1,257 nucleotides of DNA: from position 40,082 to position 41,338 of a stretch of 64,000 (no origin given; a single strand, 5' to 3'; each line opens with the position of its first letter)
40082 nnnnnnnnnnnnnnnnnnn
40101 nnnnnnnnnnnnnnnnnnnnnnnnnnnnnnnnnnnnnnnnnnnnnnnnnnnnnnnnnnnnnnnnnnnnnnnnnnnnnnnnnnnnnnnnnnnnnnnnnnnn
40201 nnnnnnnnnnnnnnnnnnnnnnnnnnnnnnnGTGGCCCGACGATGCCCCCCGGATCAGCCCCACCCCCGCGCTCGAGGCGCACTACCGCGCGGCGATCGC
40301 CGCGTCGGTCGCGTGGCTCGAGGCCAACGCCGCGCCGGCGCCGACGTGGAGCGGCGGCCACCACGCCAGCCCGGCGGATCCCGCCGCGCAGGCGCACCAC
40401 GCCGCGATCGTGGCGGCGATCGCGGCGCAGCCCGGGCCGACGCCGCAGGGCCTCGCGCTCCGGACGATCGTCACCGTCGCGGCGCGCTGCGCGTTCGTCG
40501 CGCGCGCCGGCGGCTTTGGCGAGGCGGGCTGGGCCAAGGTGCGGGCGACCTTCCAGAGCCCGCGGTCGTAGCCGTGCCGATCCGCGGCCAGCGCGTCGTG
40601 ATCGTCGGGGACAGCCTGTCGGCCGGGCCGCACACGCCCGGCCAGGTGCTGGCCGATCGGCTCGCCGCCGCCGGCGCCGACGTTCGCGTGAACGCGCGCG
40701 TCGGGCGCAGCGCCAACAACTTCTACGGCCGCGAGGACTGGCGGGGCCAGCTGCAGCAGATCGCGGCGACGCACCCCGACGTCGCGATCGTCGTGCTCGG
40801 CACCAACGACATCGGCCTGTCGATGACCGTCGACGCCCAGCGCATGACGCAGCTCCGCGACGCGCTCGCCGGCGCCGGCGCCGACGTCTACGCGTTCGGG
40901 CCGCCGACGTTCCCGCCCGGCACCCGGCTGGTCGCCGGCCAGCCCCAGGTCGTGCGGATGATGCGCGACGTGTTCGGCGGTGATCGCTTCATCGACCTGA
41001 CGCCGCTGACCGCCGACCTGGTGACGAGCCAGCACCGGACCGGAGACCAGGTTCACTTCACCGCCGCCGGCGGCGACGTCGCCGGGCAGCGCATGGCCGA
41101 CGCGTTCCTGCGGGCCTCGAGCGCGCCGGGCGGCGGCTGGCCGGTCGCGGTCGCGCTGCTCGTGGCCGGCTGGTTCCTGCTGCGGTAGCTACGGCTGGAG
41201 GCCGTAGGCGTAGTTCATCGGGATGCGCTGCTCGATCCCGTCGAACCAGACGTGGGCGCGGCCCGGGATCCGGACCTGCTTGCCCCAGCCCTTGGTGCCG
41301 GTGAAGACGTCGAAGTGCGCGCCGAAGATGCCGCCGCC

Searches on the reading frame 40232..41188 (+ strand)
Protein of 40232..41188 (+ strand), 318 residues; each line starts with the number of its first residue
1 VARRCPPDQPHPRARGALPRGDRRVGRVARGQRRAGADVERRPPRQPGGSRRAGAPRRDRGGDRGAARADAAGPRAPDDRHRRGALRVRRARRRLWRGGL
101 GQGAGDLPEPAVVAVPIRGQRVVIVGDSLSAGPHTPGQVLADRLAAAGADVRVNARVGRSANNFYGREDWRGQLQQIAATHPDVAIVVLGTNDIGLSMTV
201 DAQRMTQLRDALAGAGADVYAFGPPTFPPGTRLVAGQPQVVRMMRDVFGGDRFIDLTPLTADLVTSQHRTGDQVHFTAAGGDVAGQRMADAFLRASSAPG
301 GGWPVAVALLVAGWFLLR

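Call 21: search_protein_families(library=phrogs, max_evalue=0.01, proteins=[window:40232-41188:+])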
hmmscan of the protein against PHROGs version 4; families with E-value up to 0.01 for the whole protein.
window:40232-41188:+ (318 aa): 2 families
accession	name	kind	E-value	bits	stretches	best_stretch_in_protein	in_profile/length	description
phrog_6102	-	moron, auxiliary metabolic gene and host takeover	2e-05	24.5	1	119-292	30-225/442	lipase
phrog_19622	-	other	0.00027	20.5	1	115-201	52-144/524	esterase/lipase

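Call 92: search_protein_families(library=pfam, max_evalue=0.001, proteins=[window:40232-41188:+])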
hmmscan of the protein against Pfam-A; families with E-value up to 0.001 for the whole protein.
window:40232-41188:+ (318 aa): 3 families
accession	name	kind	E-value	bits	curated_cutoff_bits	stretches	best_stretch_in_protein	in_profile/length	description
PF13472.12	Lipase_GDSL_2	-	1.4e-15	58.7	32.9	1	125-280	2-175/178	GDSL-like Lipase/Acylhydrolase family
PF00657.28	Lipase_GDSL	-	5.5e-08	33.6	23.6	1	122-218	1-116/208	GDSL-like Lipase/Acylhydrolase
PF04311.20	DUF459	-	1.3e-07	31.6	27.2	1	121-195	1-72/197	Protein of unknown function (DUF459)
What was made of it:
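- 40232..41188 (+): Tail-anchored GDSL/SGNH acylhydrolase. A role as a peptidoglycan O-acetylesterase is possible but is inference only. Pfam Lipase_GDSL_2 E=1.4e-15 (call 92).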
